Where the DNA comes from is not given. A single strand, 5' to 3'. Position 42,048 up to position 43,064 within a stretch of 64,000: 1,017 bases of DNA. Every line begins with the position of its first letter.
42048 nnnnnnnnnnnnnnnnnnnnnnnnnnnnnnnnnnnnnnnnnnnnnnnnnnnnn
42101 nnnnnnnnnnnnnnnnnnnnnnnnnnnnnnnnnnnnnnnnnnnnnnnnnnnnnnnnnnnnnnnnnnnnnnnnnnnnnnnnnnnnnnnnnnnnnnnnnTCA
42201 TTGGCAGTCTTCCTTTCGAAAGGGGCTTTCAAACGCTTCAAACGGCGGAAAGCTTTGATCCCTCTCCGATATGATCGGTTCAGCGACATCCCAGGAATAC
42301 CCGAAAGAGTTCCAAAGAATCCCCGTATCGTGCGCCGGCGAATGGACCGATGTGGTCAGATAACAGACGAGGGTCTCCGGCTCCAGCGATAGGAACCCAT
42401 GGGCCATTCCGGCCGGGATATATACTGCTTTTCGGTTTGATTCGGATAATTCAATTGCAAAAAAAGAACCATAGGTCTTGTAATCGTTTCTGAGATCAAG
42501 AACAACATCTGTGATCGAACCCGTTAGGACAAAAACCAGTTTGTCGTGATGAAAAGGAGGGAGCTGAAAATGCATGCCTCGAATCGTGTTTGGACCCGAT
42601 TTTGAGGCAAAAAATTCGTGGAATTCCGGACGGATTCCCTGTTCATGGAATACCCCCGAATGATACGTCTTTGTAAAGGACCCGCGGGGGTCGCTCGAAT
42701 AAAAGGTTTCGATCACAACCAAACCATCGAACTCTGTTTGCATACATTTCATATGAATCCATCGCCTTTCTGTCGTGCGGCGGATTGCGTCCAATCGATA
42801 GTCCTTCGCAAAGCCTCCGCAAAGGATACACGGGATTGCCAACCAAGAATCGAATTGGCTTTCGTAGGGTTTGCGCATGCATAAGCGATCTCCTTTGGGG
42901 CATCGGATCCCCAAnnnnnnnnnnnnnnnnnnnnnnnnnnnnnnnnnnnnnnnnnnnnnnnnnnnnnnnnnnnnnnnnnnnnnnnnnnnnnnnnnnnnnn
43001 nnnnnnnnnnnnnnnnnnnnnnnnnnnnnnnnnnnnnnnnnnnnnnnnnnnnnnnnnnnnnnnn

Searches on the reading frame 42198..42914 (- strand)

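Call 54: search_protein_families(library=pfam, proteins=[window:42198-42914:-], max_evalue=0.000001)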
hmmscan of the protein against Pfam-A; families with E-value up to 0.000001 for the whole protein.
window:42198-42914:- (238 aa): 1 family
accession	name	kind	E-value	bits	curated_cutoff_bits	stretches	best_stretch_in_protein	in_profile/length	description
PF00908.23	dTDP_sugar_isom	-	8.2e-48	162.7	27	1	59-226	1-167/168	dTDP-4-dehydrorhamnose 3,5-epimerase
